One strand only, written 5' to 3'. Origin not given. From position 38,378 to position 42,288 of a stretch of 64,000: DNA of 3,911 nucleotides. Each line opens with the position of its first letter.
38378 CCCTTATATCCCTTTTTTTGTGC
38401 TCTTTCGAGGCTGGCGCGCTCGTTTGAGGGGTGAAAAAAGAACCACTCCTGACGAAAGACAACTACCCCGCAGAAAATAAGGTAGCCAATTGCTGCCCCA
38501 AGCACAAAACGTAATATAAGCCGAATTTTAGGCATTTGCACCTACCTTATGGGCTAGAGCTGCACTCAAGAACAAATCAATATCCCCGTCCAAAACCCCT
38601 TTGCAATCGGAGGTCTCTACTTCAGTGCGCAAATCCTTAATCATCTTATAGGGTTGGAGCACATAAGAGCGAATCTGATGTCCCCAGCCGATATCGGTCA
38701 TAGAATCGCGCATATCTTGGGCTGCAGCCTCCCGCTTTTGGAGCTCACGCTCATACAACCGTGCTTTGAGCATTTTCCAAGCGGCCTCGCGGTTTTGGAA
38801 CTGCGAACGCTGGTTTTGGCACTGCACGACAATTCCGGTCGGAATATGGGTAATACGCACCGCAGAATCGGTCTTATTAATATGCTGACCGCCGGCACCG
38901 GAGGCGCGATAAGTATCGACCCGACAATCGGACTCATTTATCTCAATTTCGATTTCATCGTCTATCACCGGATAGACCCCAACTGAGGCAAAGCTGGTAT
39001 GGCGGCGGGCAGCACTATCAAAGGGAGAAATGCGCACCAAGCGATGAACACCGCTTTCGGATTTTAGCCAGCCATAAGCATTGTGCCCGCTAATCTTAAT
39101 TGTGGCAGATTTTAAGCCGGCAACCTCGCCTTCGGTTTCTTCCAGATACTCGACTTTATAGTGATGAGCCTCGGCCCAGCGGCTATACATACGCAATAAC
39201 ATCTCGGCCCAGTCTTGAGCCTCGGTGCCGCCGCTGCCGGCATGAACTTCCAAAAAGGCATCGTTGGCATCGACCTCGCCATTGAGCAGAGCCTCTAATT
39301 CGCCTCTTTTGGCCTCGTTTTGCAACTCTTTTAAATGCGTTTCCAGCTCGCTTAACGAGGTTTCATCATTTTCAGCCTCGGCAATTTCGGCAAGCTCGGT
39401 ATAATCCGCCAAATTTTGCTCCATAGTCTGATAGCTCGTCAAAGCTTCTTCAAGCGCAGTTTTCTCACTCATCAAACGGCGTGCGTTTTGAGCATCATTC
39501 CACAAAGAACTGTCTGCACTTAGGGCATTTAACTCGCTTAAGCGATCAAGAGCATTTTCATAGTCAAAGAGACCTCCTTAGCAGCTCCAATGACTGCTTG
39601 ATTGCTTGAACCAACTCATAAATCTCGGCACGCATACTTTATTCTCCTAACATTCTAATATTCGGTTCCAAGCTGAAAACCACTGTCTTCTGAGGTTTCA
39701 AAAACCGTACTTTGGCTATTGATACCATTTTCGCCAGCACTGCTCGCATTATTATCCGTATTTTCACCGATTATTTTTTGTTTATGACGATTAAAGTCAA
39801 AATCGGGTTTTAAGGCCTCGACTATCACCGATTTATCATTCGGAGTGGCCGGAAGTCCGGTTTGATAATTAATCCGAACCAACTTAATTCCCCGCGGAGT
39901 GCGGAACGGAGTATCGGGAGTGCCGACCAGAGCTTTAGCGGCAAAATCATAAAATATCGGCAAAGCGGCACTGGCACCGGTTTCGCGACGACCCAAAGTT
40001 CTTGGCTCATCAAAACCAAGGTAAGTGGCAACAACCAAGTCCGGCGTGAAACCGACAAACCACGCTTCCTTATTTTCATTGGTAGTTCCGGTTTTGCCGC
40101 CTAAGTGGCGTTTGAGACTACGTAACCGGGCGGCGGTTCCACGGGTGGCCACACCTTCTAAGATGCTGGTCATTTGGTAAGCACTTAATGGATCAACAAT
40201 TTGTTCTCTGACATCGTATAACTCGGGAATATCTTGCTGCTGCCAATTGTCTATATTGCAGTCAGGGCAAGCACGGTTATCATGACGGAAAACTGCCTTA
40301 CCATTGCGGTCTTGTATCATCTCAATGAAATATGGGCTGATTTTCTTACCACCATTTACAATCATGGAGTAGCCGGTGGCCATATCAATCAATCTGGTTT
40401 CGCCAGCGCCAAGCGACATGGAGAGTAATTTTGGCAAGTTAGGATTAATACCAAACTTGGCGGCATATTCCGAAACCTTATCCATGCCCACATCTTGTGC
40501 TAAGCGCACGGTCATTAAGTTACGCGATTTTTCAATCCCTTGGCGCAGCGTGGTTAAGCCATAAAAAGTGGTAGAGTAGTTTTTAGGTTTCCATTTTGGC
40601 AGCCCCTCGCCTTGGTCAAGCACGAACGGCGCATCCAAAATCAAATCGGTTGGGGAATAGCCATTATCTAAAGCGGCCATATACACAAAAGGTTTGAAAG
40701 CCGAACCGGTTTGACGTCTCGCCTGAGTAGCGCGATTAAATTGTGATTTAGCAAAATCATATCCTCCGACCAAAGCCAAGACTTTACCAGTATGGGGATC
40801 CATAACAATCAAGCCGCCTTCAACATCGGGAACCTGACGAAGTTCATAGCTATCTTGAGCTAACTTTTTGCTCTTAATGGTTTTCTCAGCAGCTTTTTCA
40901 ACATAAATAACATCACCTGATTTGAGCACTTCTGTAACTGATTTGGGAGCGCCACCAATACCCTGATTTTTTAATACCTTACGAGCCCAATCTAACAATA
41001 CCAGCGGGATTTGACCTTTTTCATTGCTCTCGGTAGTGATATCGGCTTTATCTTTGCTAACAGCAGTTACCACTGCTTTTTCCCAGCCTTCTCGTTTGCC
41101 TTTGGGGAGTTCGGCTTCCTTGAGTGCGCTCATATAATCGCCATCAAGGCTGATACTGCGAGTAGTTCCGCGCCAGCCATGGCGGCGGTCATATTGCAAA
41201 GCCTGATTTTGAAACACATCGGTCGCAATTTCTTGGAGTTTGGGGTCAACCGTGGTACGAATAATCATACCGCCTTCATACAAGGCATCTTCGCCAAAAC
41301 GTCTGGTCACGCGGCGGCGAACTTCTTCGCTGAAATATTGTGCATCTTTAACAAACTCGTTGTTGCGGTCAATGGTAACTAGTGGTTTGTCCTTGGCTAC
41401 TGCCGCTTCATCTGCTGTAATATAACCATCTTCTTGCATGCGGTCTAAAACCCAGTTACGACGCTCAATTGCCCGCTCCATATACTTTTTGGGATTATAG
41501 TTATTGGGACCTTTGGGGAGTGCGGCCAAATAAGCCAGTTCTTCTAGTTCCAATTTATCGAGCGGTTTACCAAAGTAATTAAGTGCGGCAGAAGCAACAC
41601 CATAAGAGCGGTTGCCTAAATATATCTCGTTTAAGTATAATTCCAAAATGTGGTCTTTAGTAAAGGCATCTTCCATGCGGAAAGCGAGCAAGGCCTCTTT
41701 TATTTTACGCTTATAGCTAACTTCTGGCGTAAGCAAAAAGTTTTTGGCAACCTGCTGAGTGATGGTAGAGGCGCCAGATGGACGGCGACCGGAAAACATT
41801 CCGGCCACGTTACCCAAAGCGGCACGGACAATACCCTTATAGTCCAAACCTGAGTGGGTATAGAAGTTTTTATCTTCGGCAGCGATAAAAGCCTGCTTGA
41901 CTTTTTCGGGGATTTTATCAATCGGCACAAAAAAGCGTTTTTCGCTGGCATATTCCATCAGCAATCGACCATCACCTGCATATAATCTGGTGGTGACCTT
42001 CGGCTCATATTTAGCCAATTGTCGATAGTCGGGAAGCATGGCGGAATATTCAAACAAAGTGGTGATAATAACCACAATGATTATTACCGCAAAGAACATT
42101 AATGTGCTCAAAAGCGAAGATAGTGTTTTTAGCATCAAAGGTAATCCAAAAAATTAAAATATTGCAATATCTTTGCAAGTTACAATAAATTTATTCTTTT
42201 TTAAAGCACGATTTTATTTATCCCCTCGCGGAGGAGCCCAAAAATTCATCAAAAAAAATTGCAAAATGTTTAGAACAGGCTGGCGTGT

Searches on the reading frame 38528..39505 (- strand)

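Call 93: search_protein_families(library=pfam, proteins=[window:38528-39505:-], max_evalue=0.0001)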
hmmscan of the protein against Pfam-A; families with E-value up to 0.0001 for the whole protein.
window:38528-39505:- (325 aa): 2 families
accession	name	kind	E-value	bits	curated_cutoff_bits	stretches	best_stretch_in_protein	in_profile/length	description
PF03462.23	PCRF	-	7.1e-56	189.5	24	1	1-175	17-194/194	PCRF domain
PF00472.26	RF-1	-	1.4e-44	151.2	35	1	183-293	1-116/116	RF-1 domain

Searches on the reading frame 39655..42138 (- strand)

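Call 71: search_protein_families(library=pfam, proteins=[window:39655-42138:-], max_evalue=0.00001)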
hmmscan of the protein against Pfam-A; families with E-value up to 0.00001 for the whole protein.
window:39655-42138:- (827 aa): 3 families
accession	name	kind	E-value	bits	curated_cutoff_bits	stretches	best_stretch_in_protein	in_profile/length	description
PF00912.28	Transgly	-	5e-64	215.4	27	1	57-235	2-178/178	Transglycosylase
PF00905.27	Transpeptidase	-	2e-36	126.2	22.1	1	441-731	1-296/299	Penicillin binding protein transpeptidase domain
PF17092.11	PCB_OB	-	8.8e-24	84.9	27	1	322-439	1-111/111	Penicillin-binding protein OB-like domain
